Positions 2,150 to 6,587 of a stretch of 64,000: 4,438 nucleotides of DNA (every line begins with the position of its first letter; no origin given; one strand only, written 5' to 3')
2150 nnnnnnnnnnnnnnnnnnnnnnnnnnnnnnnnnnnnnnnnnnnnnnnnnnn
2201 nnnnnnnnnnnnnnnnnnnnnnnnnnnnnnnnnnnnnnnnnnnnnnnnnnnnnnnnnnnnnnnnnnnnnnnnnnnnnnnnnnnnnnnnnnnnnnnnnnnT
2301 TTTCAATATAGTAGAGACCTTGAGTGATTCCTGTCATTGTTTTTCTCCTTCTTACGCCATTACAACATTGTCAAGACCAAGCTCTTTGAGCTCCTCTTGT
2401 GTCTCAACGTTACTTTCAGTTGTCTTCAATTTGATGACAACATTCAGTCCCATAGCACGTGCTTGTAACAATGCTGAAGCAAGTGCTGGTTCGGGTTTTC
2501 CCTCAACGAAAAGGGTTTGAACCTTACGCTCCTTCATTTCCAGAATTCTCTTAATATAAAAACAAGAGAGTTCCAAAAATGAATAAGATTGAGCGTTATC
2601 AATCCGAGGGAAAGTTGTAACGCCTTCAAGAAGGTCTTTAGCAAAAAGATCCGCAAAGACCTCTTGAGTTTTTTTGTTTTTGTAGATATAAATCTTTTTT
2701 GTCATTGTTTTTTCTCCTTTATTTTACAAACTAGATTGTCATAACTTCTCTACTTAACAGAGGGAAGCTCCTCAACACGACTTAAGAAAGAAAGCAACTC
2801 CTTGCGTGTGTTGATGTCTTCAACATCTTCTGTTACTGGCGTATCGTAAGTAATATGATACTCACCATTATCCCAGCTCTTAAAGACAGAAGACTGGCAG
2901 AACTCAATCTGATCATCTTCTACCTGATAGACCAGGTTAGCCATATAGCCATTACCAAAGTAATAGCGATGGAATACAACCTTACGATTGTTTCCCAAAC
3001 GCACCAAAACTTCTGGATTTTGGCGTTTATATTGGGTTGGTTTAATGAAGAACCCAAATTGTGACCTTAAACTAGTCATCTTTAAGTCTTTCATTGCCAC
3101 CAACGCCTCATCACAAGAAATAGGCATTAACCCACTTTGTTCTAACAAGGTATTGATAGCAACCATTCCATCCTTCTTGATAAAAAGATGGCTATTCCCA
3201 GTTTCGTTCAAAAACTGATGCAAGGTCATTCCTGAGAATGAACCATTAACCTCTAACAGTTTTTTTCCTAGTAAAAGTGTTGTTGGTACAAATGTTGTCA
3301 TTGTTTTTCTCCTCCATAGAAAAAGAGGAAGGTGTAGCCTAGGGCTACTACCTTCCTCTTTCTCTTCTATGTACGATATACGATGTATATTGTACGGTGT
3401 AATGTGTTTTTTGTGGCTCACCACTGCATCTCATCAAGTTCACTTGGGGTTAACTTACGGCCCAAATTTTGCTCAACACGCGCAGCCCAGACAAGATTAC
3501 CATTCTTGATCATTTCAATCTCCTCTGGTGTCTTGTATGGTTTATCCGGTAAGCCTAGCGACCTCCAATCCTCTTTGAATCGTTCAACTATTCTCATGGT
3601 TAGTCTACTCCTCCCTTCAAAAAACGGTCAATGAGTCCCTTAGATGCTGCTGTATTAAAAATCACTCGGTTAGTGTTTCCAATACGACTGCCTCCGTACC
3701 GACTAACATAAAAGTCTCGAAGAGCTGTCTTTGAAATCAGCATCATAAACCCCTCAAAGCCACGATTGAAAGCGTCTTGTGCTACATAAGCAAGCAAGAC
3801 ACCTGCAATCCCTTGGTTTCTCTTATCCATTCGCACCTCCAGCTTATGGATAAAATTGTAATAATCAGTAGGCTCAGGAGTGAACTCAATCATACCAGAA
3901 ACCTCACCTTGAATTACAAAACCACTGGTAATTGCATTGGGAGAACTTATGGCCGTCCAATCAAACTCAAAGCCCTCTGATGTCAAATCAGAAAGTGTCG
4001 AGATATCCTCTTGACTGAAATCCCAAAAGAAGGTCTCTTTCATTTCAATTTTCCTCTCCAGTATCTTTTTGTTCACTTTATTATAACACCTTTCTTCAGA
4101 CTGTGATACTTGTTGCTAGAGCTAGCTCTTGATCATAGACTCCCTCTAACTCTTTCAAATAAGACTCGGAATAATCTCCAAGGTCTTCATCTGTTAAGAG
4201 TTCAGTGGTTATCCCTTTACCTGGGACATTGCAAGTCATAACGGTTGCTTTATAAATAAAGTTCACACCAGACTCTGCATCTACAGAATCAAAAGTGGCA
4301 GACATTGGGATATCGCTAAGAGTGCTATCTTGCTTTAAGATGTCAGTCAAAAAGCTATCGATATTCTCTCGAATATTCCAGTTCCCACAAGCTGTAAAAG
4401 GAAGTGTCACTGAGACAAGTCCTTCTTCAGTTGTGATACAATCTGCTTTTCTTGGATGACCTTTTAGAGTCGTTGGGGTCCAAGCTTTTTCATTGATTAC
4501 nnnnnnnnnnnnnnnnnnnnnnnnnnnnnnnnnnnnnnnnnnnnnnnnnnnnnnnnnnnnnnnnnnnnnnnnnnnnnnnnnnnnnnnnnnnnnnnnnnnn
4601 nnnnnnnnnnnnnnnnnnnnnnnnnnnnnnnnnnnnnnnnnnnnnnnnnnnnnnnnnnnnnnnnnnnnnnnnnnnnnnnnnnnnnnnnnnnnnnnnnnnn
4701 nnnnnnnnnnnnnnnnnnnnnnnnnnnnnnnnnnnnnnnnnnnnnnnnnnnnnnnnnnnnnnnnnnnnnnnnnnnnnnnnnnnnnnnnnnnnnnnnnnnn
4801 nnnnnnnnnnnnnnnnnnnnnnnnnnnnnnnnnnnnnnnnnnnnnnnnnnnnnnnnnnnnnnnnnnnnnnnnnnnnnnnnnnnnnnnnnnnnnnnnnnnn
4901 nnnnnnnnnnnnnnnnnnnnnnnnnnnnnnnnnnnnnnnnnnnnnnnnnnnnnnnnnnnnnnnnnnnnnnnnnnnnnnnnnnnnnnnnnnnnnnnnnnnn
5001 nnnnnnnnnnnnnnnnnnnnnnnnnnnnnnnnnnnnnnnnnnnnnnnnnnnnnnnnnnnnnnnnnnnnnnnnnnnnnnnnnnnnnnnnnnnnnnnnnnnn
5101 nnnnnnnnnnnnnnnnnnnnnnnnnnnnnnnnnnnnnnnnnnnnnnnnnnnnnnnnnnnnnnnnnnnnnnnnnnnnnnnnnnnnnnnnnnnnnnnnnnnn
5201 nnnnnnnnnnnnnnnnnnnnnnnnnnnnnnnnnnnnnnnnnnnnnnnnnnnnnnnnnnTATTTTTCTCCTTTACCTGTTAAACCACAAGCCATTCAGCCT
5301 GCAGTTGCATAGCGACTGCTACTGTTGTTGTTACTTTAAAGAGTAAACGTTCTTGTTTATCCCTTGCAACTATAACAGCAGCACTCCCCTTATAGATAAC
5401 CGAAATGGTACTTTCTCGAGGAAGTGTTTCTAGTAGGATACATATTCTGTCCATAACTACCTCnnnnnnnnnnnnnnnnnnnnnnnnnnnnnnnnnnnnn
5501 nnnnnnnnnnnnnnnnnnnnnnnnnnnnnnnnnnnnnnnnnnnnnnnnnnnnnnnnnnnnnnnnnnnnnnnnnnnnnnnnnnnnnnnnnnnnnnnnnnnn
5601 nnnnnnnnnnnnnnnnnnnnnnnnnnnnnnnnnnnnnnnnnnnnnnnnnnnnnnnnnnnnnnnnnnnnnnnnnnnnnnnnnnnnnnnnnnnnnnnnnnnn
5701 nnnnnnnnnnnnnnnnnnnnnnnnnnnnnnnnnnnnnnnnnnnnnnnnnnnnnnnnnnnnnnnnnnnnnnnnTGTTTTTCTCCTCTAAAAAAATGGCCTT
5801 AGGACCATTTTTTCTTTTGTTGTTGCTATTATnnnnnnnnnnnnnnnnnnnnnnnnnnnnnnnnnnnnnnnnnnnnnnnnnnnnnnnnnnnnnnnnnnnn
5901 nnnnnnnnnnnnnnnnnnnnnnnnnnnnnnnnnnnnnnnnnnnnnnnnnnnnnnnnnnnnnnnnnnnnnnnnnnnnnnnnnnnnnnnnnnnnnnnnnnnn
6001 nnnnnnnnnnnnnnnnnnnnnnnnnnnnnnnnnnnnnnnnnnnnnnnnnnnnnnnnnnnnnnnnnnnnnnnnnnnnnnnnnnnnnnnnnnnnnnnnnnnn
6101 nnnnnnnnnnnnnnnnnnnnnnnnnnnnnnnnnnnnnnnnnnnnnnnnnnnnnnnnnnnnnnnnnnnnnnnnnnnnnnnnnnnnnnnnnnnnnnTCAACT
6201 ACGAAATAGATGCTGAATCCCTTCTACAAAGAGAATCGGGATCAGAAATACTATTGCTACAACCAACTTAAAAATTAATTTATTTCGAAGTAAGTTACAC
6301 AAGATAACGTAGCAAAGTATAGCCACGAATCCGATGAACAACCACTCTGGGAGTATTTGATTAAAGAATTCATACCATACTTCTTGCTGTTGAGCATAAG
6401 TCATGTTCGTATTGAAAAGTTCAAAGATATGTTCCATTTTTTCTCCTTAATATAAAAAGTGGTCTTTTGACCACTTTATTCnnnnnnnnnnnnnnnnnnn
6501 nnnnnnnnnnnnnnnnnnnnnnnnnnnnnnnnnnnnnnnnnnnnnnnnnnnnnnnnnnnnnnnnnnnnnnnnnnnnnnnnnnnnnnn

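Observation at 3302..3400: About 100-bp attenuator module (hairpin, T-run, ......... motifs, RBS) present as an inverted pair at 3302..3400 and 42065..42175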

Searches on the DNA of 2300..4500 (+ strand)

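Call 6: search_dna_similar(query=window:2300-4500:+, collection=plasmids, mode=near, max_rows=20)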
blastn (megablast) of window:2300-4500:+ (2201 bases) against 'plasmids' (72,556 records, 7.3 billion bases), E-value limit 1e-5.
Records with a match: 8; places in all: 8; records where one place covers at least 80% of the query: 2.
Best place of each record, by identity: 80-90% 8.
By first word of the organism name: Streptococcus 8.
By predicted mobility (MOB-suite, as given by PLSDB): non-mobilizable 8.
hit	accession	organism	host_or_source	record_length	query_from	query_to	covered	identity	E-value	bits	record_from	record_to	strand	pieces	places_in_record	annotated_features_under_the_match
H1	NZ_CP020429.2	Streptococcus sp. FDAARGOS_192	Homo sapiens,peripheral blood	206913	1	2201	100%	86.5%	0e+0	2407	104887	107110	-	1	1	hypothetical protein (x5) | GNAT family N-acetyltransferase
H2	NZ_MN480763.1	Streptococcus salivarius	-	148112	1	2201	100%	85.3%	0e+0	2257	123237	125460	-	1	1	hypothetical protein (x5) | GNAT family N-acetyltransferase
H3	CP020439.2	Streptococcus equinus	Homo sapiens,blood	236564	1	2201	74%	86.7%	0e+0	1792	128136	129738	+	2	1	N-acetyltransferase | hypothetical protein (x4)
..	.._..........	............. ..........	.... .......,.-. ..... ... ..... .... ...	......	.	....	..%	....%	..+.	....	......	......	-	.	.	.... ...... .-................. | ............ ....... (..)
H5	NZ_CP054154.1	Streptococcus salivarius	Homo sapiens,single culture,oral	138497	1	2201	74%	86.0%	0e+0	1726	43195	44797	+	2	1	GNAT family N-acetyltransferase | hypothetical protein (x4)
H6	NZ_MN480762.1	Streptococcus salivarius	-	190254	1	2201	74%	85.9%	0e+0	1725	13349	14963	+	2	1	GNAT family N-acetyltransferase | hypothetical protein (x4)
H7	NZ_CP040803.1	Streptococcus salivarius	Homo sapiens,Plaque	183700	1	2201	74%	84.7%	0e+0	1612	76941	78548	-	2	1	GNAT family N-acetyltransferase | hypothetical protein (x4)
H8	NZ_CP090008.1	Streptococcus salivarius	Homo sapiens,Human oral cavity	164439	1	2201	74%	84.7%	0e+0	1612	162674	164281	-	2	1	GNAT family N-acetyltransferase | hypothetical protein (x3)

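Call 10: get_annotated_region(hit=H2, flank=6000)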
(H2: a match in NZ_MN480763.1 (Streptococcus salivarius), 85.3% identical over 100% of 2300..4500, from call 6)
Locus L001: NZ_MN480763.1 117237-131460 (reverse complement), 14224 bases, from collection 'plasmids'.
description: Streptococcus salivarius strain YU10 plasmid pSsal-YU10, complete sequence
organism: Streptococcus salivarius (NCBI taxid 1304)
taxonomy: Bacteria; Bacillota; Bacilli; Lactobacillales; Streptococcaceae; Streptococcus; Streptococcus salivarius
host: -; source: -; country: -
typing (MOB-suite, as given by PLSDB): non-mobilizable; replicon rep_cluster_199
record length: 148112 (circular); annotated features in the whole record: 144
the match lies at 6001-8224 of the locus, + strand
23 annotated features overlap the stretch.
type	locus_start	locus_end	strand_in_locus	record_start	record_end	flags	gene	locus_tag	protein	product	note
CDS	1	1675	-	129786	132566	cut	-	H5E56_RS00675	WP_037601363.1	type 2 lanthipeptide synthetase LanM family protein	-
CDS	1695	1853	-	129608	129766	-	-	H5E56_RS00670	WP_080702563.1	lacticin 481 family lantibiotic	-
CDS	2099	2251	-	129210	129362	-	-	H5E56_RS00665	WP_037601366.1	lacticin 481 family lantibiotic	-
CDS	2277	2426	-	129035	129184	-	-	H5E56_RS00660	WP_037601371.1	lacticin 481 family lantibiotic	-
CDS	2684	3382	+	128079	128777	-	-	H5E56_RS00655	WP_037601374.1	response regulator transcription factor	GO:0000160 - phosphorelay signal transduction system [Evidence IEA]; GO:0006355 - regulation of DNA-templated ...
CDS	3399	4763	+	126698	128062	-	-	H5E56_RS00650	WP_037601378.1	HAMP domain-containing sensor histidine kinase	GO:0007165 - signal transduction [Evidence IEA]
CDS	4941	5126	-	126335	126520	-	-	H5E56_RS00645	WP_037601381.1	Paratox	-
CDS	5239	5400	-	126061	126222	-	-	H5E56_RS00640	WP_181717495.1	hypothetical protein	-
CDS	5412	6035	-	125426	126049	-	-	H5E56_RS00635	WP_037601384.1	hypothetical protein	-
CDS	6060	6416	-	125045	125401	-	-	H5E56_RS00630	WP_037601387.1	hypothetical protein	-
CDS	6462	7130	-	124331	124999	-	-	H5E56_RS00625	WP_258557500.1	hypothetical protein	-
CDS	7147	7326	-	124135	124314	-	-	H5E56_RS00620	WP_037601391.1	hypothetical protein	-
CDS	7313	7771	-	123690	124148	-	-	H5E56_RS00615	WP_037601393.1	GNAT family N-acetyltransferase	-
CDS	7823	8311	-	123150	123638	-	-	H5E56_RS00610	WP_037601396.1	hypothetical protein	-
CDS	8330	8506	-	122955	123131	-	-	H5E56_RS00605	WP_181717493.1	hypothetical protein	-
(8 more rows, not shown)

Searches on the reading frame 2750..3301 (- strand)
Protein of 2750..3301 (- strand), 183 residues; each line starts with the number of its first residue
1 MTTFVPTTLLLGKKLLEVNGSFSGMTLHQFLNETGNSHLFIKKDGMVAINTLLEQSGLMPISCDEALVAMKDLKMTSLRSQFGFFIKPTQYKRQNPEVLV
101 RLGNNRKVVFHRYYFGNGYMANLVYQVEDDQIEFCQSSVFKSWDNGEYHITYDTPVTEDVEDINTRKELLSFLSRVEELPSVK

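Call 21: search_protein_families(library=pfam, proteins=[window:2750-3301:-], max_evalue=0.01)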
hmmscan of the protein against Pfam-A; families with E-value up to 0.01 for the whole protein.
window:2750-3301:- (183 aa): 0 families

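Call 68: search_protein_families(library=phrogs, proteins=[window:2750-3301:-], max_evalue=0.001)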
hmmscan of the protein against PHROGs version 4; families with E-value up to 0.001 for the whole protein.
window:2750-3301:- (183 aa): 1 family
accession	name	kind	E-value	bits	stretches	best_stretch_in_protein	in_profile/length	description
phrog_4074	-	unknown function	2e-06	28.7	1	109-179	22-89/90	-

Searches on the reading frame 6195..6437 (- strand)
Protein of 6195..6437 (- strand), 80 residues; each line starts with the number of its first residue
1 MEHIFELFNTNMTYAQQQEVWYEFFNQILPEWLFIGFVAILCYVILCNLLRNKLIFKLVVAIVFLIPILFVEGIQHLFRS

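Call 63: search_protein_families(library=pfam, proteins=[window:6195-6437:-], max_evalue=0.01)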
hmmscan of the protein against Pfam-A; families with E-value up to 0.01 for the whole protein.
window:6195-6437:- (80 aa): 1 family
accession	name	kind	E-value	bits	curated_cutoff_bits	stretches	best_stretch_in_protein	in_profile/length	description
PF04610.19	TrbL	-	0.0082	16.4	25.9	1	8-78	80-152/215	TrbL/VirB6 plasmid conjugal transfer protein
